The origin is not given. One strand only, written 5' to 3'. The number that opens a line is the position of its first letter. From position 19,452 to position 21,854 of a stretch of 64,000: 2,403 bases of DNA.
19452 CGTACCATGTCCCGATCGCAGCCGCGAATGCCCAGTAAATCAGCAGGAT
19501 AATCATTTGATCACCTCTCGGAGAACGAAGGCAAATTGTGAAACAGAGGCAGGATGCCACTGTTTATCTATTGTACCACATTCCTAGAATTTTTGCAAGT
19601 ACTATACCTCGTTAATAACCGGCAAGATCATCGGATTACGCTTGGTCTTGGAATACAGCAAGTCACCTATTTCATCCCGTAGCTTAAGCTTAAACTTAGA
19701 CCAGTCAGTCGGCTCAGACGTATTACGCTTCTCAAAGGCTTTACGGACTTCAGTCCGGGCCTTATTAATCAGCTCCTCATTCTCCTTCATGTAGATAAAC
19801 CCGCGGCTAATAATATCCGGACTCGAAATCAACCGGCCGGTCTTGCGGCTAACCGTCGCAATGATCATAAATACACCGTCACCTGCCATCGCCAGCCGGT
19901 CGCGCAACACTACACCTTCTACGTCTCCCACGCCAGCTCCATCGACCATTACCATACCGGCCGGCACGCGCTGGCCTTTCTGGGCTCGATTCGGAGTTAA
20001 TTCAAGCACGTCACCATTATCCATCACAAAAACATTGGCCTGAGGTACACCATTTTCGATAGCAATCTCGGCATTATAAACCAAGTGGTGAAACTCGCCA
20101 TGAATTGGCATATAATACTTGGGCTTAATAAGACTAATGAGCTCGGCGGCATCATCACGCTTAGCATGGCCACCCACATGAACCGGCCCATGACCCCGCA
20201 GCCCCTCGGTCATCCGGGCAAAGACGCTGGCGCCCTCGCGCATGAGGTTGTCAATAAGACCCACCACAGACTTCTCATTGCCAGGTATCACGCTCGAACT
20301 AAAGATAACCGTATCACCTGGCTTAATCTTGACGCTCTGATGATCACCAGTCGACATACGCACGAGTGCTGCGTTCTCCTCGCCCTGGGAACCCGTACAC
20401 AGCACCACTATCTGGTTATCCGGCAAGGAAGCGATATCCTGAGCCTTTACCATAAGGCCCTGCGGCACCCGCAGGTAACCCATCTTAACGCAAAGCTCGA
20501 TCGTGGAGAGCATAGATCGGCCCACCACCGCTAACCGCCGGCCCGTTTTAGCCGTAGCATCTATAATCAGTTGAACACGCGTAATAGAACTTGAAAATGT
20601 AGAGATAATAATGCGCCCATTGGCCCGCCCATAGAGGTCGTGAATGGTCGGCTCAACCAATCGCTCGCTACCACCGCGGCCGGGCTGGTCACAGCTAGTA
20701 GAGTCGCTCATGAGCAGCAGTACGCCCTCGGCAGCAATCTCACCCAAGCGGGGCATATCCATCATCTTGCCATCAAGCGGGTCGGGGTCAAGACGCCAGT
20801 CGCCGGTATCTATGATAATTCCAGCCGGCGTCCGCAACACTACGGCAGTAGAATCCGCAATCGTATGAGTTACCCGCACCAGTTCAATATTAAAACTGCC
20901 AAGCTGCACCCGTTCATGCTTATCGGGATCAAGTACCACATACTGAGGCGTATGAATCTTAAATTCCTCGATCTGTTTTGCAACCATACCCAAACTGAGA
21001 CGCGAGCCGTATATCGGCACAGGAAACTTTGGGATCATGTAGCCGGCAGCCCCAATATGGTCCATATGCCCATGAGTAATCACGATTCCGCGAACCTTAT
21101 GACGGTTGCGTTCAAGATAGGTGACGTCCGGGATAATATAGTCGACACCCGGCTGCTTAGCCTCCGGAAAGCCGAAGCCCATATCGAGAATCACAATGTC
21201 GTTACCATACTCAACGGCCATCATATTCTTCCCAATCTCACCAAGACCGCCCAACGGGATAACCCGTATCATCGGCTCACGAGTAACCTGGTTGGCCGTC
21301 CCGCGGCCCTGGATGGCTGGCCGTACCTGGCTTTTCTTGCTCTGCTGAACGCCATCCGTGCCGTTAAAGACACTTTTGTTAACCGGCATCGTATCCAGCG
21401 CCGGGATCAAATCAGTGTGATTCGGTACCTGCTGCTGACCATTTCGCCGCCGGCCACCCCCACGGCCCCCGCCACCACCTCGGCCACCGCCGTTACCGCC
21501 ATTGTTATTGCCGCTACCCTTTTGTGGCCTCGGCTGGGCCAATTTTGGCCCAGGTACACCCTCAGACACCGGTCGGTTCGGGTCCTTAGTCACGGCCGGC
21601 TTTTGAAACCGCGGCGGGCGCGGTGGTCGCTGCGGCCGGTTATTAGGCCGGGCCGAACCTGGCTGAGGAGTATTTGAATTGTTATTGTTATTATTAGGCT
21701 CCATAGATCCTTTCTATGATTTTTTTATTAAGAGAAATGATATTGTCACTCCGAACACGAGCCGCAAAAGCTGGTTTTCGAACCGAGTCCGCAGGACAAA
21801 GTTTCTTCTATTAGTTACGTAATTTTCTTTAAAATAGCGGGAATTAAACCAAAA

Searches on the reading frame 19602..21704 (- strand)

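Call 41: search_protein_families(library=pfam, proteins=[window:19602-21704:-], max_evalue=0.00001)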
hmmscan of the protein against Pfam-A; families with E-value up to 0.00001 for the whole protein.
window:19602-21704:- (700 aa): 4 families
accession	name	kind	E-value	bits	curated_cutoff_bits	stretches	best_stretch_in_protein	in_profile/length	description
PF22505.1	RNase_J_b_CASP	-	1.3e-47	161.2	27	1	362-487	1-126/126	Ribonuclease J, beta-CASP domain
PF17770.6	RNase_J_C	-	7.2e-31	107.6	23.8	1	599-700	1-102/102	Ribonuclease J C-terminal domain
PF00753.33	Lactamase_B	-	2.5e-10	41.1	22.7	1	158-264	5-110/196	Metallo-beta-lactamase superfamily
PF12706.13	Lactamase_B_2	-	1.5e-07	31.6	27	1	200-299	27-131/200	Beta-lactamase superfamily domain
